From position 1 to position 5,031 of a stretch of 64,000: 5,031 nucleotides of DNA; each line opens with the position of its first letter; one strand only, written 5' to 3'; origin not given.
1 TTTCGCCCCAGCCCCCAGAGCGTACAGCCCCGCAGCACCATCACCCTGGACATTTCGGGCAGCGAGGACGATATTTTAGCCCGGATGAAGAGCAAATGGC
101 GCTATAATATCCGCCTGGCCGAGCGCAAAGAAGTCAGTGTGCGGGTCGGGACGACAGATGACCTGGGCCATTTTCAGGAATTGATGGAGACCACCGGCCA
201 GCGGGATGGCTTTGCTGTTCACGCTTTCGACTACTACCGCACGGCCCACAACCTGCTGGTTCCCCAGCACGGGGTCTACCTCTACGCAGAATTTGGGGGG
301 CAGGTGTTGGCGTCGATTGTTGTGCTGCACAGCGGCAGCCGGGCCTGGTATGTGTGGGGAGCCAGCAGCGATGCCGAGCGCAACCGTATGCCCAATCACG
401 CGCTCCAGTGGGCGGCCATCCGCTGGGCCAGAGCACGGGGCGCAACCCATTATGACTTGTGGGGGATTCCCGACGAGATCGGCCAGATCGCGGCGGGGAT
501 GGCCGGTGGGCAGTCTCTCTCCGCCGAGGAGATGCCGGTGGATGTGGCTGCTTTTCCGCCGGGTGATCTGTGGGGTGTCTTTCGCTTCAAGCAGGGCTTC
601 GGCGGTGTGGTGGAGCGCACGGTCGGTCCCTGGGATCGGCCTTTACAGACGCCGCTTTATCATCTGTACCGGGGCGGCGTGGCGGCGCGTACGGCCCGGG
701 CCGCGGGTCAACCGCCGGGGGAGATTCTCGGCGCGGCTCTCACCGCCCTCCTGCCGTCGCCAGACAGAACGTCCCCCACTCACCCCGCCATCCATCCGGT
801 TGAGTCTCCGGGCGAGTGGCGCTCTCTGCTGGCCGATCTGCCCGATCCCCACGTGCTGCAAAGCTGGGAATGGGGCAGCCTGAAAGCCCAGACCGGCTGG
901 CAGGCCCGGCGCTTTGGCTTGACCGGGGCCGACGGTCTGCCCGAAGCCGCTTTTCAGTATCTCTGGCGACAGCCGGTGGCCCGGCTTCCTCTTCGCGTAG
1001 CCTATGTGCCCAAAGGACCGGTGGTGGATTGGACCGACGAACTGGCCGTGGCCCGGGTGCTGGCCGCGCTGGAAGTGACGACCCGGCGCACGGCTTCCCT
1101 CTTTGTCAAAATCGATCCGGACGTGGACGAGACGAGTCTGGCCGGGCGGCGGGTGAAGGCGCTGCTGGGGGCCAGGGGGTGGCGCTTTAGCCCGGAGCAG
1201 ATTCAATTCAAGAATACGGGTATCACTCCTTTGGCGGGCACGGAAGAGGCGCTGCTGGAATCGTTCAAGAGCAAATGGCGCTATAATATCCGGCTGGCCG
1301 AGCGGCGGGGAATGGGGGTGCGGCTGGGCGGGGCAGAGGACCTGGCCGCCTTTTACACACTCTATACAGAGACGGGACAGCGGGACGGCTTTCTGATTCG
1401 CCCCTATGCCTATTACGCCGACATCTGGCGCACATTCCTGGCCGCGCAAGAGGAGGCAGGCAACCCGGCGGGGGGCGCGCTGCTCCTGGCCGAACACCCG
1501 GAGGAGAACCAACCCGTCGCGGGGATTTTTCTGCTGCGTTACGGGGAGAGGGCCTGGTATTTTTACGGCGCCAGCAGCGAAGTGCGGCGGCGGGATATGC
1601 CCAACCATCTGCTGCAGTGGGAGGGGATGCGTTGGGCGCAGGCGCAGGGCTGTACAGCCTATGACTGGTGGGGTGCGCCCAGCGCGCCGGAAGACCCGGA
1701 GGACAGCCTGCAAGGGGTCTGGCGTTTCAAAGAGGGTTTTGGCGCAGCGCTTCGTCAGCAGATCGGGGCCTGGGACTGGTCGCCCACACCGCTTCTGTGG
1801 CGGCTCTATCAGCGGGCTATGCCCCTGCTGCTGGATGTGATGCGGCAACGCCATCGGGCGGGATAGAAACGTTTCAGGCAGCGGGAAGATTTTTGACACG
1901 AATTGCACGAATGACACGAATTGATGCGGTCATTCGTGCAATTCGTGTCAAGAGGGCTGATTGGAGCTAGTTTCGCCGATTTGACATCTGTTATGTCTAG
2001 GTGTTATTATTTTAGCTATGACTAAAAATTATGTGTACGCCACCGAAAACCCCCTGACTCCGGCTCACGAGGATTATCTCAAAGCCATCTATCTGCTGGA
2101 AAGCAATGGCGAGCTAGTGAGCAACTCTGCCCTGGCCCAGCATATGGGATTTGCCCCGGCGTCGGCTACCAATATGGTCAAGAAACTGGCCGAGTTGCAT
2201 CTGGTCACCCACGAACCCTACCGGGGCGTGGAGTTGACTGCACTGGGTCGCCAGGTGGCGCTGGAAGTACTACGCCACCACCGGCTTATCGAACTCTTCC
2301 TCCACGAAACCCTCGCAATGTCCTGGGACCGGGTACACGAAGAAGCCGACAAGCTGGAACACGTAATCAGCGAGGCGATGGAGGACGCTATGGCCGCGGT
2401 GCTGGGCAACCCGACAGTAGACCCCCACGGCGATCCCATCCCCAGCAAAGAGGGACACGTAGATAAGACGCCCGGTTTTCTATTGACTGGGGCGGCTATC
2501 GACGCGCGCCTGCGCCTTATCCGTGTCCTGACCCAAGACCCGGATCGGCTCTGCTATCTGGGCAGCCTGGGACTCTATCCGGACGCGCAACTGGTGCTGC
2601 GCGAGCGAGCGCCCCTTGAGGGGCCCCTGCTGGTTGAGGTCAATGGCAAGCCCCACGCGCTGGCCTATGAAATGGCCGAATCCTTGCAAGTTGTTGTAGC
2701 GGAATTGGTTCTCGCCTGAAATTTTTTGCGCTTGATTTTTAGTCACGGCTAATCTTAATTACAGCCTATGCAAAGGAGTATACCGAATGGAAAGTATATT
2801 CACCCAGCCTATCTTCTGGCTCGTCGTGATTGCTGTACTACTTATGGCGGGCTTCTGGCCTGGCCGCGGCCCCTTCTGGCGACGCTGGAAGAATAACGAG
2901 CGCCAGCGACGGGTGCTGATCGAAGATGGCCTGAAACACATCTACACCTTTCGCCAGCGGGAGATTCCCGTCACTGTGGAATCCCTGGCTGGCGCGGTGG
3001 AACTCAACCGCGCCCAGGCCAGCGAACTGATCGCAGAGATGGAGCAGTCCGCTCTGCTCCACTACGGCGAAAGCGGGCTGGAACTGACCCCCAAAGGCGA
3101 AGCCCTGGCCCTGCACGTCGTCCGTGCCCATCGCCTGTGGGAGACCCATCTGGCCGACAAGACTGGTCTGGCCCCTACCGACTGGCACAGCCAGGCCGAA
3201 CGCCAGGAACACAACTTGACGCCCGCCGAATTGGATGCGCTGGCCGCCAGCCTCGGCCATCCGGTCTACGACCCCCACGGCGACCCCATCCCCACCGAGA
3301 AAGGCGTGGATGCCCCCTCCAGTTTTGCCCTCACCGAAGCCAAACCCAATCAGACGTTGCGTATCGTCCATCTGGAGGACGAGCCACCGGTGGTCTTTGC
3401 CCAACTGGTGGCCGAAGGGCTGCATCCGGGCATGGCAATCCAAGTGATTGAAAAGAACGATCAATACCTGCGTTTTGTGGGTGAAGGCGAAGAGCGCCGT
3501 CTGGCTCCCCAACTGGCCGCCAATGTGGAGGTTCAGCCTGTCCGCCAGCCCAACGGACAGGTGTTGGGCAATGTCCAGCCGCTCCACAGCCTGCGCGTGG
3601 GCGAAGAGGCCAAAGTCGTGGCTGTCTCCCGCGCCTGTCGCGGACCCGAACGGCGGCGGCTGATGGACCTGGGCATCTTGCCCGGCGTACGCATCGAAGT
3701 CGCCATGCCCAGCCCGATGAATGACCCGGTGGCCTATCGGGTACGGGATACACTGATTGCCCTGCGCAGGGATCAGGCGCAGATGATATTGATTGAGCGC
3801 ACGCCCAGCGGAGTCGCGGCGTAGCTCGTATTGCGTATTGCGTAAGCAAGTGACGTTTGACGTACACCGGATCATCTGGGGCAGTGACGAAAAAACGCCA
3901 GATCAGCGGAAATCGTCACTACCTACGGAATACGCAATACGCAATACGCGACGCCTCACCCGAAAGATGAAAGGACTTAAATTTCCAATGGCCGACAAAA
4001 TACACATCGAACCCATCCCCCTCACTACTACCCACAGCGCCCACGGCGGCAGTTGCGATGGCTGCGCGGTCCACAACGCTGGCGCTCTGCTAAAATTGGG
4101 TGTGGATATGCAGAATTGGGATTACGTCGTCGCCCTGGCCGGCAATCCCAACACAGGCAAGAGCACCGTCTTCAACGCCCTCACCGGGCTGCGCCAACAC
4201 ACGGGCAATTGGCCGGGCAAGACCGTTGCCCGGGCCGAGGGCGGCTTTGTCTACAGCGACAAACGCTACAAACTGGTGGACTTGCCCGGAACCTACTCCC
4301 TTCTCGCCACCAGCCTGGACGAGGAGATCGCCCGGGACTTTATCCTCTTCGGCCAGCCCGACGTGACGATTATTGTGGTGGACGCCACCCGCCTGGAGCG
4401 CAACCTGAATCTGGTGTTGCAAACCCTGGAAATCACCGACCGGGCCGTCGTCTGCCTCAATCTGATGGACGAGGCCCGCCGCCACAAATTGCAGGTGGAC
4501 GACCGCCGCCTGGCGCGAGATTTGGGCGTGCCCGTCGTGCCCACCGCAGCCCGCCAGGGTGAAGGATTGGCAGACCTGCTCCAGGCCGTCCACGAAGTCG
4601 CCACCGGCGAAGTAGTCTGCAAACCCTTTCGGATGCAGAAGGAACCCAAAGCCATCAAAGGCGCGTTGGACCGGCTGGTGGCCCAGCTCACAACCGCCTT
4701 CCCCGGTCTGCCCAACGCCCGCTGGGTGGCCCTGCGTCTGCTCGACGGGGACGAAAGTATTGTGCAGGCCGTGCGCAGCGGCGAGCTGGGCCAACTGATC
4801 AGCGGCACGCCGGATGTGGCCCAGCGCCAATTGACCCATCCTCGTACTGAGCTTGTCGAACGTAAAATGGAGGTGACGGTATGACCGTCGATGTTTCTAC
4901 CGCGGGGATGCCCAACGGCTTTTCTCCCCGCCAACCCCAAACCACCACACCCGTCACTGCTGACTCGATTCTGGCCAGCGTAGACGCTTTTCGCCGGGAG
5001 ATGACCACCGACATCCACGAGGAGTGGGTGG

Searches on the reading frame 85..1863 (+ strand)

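Call 68: search_protein_families(library=pfam, proteins=[window:85-1863:+], max_evalue=0.0001)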
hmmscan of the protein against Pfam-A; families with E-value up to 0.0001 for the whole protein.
window:85-1863:+ (593 aa): 2 families
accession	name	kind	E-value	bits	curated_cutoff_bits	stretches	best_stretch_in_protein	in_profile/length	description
PF02388.22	FemAB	-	3.5e-66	224.2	24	4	255-451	16-227/406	FemAB family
PF13480.13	Acetyltransf_6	-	1.5e-27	96.9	22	2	395-530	4-136/143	Acetyltransferase (GNAT) domain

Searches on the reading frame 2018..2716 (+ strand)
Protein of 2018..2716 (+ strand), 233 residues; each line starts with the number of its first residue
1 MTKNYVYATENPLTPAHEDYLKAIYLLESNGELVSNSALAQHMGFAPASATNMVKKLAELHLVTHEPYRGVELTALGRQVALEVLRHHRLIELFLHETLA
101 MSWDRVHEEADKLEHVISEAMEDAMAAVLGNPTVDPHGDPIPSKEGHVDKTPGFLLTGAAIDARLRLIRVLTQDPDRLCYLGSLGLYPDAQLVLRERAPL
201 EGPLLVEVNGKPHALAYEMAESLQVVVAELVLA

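Call 68: search_protein_families(library=pfam, proteins=[window:2018-2716:+], max_evalue=0.0001)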
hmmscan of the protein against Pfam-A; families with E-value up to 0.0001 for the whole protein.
window:2018-2716:+ (233 aa): 3 families
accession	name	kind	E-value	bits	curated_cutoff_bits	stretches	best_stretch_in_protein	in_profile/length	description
PF02742.21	Fe_dep_repr_C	-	4.5e-28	97.5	27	1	74-142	1-69/70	Iron dependent repressor, metal binding and dimerisation domain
PF01325.25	Fe_dep_repress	-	2.8e-16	59.9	26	1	13-71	2-60/60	Iron dependent repressor, N-terminal DNA binding domain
PF04023.20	FeoA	-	2e-11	44.2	23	1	157-225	4-72/74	FeoA domain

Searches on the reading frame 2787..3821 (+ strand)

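Call 68: search_protein_families(library=pfam, proteins=[window:2787-3821:+], max_evalue=0.0001)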
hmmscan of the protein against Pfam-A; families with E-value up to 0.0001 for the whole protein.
window:2787-3821:+ (345 aa): 2 families
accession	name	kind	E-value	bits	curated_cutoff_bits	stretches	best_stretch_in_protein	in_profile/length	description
PF04023.20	FeoA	-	1.2e-27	96.2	23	2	265-338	2-74/74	FeoA domain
PF02742.21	Fe_dep_repr_C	-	2.7e-23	82.2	27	1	101-170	1-70/70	Iron dependent repressor, metal binding and dimerisation domain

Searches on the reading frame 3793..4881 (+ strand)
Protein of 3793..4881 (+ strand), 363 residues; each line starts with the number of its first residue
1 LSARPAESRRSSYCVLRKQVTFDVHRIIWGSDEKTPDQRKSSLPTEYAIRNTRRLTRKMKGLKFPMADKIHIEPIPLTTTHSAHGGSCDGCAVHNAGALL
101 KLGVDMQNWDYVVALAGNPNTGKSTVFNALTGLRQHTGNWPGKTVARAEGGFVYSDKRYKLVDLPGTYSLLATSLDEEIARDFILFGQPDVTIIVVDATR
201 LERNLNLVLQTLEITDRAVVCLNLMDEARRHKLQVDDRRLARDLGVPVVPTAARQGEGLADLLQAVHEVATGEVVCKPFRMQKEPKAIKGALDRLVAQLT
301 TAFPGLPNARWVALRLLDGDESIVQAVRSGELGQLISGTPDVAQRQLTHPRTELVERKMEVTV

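Call 68: search_protein_families(library=pfam, proteins=[window:3793-4881:+], max_evalue=0.0001)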
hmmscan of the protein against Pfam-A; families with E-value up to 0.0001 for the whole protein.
window:3793-4881:+ (363 aa): 4 families
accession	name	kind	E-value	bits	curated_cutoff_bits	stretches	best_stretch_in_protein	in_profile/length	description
PF02421.24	FeoB_N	-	2.6e-59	199.6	27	1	112-265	2-155/156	Ferrous iron transport protein B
PF01926.29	MMR_HSR1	-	1.5e-18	67.4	21.9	1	113-213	2-101/113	50S ribosome-binding GTPase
PF00009.33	GTP_EFTU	-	9e-06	25.8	26.5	0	142-269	54-185/188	Elongation factor Tu GTP binding domain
PF17910.6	FeoB_Cyto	-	1.5e-05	25.8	23.4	1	286-335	3-53/90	FeoB cytosolic helical domain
